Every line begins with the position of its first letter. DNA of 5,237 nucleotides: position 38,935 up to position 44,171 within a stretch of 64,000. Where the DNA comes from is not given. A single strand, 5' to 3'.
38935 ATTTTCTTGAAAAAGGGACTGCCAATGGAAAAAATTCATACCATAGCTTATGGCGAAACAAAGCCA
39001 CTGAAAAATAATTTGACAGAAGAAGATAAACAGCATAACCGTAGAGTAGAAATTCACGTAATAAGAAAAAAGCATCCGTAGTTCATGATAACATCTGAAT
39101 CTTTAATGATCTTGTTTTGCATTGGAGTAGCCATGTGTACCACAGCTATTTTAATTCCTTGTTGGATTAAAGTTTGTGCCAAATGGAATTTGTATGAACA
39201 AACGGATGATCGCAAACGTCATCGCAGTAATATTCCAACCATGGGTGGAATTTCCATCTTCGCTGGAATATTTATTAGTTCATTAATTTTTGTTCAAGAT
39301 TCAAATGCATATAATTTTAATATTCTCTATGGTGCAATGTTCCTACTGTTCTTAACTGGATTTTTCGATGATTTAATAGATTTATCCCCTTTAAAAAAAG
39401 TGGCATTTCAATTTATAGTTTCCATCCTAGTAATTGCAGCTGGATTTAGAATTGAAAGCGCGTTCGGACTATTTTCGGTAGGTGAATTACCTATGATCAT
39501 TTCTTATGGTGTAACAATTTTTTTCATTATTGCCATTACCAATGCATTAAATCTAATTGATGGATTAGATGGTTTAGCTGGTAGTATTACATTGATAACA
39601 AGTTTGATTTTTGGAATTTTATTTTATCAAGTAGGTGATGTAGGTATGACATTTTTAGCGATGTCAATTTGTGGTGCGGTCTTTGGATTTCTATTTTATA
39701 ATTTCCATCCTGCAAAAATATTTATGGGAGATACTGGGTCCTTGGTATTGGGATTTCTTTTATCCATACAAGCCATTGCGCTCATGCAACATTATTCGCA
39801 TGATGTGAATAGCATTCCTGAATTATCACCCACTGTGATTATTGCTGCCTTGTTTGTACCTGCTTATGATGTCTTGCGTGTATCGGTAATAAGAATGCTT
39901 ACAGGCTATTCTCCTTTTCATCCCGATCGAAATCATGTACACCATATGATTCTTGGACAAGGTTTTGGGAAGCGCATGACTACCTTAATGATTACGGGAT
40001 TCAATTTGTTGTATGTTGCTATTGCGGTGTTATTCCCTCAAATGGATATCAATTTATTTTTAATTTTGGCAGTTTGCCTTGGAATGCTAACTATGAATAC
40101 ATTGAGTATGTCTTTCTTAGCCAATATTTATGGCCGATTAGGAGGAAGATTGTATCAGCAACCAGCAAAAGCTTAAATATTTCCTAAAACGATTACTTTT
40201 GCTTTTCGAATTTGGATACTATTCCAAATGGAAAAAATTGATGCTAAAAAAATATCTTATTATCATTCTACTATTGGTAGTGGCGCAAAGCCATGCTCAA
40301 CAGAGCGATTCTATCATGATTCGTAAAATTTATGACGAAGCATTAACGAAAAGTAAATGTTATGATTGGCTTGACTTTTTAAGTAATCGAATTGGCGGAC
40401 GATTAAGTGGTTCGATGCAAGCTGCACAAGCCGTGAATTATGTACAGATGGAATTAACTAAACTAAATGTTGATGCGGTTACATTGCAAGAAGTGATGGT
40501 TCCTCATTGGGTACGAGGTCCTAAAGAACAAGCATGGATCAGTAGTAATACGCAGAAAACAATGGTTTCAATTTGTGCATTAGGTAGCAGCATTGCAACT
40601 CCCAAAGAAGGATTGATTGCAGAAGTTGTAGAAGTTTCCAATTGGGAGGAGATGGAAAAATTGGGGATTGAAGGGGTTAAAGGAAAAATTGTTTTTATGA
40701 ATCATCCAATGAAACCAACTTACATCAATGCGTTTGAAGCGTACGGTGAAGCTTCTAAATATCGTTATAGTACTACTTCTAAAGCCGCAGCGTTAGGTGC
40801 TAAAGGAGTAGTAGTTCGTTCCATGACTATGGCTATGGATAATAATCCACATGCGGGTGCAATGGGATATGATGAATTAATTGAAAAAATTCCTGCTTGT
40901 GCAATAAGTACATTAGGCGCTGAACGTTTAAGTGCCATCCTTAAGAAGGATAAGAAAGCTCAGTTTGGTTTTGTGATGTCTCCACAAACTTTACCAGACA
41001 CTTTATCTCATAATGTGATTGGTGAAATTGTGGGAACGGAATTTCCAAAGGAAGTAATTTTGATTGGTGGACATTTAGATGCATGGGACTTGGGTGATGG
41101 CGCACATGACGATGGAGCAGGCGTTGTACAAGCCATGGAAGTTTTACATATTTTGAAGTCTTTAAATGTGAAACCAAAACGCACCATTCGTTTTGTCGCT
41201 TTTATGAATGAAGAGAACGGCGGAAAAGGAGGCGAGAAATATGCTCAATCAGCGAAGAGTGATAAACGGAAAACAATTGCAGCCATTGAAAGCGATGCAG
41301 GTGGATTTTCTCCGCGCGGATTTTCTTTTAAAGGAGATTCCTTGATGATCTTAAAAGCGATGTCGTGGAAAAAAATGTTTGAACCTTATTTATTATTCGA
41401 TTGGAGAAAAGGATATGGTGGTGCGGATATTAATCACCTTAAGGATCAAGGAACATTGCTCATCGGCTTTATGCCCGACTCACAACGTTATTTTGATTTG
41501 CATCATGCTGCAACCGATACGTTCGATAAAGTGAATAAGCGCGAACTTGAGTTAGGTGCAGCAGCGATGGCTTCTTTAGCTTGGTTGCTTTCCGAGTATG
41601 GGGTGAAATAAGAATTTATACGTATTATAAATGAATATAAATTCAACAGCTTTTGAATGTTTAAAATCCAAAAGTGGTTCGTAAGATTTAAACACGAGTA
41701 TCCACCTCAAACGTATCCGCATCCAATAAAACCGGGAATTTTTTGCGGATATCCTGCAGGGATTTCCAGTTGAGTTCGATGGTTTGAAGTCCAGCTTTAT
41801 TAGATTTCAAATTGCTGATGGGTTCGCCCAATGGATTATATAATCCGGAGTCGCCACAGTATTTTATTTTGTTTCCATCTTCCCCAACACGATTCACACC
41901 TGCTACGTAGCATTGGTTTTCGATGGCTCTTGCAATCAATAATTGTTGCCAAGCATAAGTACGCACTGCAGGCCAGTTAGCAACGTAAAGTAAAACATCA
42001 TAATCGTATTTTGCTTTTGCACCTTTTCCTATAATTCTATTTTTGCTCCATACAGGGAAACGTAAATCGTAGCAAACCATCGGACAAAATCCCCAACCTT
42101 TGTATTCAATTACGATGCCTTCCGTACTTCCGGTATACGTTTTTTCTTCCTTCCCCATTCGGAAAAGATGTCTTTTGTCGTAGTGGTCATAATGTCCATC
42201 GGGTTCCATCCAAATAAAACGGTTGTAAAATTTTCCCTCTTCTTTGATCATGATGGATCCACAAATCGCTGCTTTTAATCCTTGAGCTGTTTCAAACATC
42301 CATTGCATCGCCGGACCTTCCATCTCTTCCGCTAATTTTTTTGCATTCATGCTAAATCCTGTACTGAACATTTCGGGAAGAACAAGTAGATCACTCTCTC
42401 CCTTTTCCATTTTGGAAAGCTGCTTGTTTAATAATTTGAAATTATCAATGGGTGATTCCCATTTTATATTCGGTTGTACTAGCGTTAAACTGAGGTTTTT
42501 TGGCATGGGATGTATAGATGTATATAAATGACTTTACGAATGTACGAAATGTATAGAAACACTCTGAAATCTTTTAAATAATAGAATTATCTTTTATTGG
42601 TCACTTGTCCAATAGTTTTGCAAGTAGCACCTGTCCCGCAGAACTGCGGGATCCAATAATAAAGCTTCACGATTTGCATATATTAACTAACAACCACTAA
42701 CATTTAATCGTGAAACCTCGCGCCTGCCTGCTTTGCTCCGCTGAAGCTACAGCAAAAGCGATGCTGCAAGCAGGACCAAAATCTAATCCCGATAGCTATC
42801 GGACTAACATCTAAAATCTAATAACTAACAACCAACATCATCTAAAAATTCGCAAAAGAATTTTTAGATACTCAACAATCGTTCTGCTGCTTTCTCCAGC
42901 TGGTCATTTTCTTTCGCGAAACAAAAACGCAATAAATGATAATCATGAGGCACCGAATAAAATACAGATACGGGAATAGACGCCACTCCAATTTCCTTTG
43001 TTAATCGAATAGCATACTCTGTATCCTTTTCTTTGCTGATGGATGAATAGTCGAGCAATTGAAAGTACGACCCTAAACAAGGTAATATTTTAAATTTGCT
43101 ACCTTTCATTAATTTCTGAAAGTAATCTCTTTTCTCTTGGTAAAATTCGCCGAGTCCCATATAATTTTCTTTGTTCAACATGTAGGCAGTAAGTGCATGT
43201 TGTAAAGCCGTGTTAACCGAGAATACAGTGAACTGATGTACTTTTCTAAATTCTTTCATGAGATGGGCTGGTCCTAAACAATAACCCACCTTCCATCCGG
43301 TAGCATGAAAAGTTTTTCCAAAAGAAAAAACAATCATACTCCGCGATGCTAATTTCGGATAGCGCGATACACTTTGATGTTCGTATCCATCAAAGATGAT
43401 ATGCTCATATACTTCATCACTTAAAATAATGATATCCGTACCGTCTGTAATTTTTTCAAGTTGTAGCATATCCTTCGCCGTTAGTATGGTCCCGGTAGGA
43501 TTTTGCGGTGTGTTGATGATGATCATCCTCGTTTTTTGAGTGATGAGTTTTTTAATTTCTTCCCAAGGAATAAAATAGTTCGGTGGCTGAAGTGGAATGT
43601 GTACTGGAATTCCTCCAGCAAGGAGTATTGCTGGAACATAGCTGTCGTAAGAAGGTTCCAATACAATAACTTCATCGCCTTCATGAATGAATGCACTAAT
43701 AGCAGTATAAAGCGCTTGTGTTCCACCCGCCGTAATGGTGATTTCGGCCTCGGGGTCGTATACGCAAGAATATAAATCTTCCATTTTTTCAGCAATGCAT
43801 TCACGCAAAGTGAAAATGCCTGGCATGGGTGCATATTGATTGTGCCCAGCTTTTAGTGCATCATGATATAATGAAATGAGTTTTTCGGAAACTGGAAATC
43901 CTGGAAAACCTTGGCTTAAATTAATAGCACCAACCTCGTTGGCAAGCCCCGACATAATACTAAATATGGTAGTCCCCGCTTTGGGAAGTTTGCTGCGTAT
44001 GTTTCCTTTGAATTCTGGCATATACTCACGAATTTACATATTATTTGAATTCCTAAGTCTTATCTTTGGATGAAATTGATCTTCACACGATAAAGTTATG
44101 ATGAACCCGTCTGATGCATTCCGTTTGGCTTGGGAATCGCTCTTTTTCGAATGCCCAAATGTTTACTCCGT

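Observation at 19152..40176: Wzx/Wzy polysaccharide operon with an embedded, translationally coupled T9SS type-B cargo and PorP/SprF module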

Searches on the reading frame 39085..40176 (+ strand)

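Call 4: search_protein_families(library=pfam, proteins=[window:39085-40176:+])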
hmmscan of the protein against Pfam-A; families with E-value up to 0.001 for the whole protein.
window:39085-40176:+ (363 aa): 1 family
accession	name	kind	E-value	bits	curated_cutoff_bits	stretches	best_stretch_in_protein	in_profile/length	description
PF00953.26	Glycos_transf_4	-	2.8e-39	135.1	27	1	81-233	4-159/160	Glycosyl transferase family 4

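Call 5: search_protein_families(library=ncbifam, proteins=[window:39085-40176:+], max_evalue=0.001)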
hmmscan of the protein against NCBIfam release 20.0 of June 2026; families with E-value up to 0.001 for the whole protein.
window:39085-40176:+ (363 aa): 3 families
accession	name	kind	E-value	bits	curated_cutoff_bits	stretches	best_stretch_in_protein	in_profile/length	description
TIGR02380.1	ECA_wecA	exception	5.3e-47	160.6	326.05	1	21-345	12-336/346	UDP-N-acetylglucosamine--undecaprenyl-phosphate N-acetylglucosaminephosphotransferase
TIGR00445.1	mraY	equivalog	8.2e-26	91.2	192.05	1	22-237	7-249/321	phospho-N-acetylmuramoyl-pentapeptide-transferase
NF053644.1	MraY_archaea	equivalog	6e-25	88.3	450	2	103-227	151-269/340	pseudomurein biosynthesis MraY family phospho-N-acetylmuramoyl-pentapeptide-transferase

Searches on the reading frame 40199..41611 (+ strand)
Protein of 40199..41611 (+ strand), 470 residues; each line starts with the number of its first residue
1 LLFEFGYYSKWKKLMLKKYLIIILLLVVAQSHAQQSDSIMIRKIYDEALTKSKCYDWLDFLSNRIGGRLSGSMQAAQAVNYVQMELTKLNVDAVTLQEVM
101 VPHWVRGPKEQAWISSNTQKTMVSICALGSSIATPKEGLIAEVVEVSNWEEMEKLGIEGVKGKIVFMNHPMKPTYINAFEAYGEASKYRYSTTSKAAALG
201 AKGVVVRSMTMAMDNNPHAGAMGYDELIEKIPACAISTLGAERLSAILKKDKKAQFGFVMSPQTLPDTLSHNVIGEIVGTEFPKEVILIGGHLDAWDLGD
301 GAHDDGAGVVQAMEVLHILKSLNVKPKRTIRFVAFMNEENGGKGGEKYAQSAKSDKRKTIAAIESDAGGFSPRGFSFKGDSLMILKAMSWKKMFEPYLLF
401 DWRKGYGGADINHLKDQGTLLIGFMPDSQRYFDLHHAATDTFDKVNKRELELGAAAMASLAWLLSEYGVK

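Call 4: search_protein_families(library=pfam, proteins=[window:40199-41611:+])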
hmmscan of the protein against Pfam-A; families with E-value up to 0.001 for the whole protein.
window:40199-41611:+ (470 aa): 2 families
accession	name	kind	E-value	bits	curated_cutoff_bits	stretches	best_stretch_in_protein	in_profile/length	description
PF04389.22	Peptidase_M28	-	8.1e-27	94.6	21.3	1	272-458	1-190/193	Peptidase family M28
PF01546.33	Peptidase_M20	-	3.7e-08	34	24.6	1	299-357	30-87/206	Peptidase family M20/M25/M40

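Call 78: search_protein_families(library=ncbifam, proteins=[window:40199-41611:+], max_evalue=0.00001)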
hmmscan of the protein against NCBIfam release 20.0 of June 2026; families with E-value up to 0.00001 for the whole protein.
window:40199-41611:+ (470 aa): 9 families
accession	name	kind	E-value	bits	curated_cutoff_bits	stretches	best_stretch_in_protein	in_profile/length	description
TIGR01879.1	hydantase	subfamily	4.4e-11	42.3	204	1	272-339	55-121/401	hydantoinase/carbamoylase family amidase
NF006771.0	PRK09290.1-5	subfamily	1.7e-10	39.9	399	1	272-340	61-128/413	allantoate amidohydrolase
NF006768.0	PRK09290.1-1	equivalog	2e-09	36.8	532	1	272-341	61-128/411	allantoate deiminase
TIGR03176.1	AllC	equivalog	2.4e-09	36.4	597.75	1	272-343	57-126/406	allantoate deiminase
NF058540.1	Ncarbamyl_ErtE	equivalog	9.3e-08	31.1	520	1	270-340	62-131/418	N-carbamyl-l-glutamate amidohydrolase ErtE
NF045908.1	AminopepLapALeg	equivalog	1.2e-07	31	600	1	276-370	196-291/396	aminopeptidase LapA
NF009531.0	PRK12893.1-5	equivalog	3.1e-06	25.9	486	1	271-340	62-130/421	Zn-dependent hydrolase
NF006770.0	PRK09290.1-4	equivalog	4.9e-06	25.5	372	1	283-342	69-126/403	allantoate amidohydrolase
TIGR01910.1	DapE-ArgE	subfamily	9.4e-06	25.1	217.6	0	299-355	100-156/373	ArgE/DapE family deacylase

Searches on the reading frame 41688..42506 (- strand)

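Call 64: search_protein_families(library=pfam, proteins=[window:41688-42506:-], max_evalue=0.0001)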
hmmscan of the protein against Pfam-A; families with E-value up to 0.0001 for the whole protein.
window:41688-42506:- (272 aa): 1 family
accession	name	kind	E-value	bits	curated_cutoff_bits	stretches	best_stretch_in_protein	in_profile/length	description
PF00795.27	CN_hydrolase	-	1.3e-33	116.9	23.2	1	8-254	3-255/256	Carbon-nitrogen hydrolase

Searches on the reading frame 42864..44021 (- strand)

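Call 64: search_protein_families(library=pfam, proteins=[window:42864-44021:-], max_evalue=0.0001)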
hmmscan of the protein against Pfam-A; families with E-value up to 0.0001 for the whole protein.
window:42864-44021:- (385 aa): 4 families
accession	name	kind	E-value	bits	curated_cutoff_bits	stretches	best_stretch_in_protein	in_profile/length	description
PF00155.27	Aminotran_1_2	-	3.8e-52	178.1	19.7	1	33-382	4-361/361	Aminotransferase class I and II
PF01041.23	DegT_DnrJ_EryC1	-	2.5e-10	40.6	19.8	1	97-202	45-145/360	DegT/DnrJ/EryC1/StrS aminotransferase family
PF00266.25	Aminotran_5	-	3.2e-07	30.1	21.5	1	90-190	60-166/371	Aminotransferase class-V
PF01053.26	Cys_Met_Meta_PP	-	7.3e-06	25.2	27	1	93-202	69-173/381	Cys/Met metabolism PLP-dependent enzyme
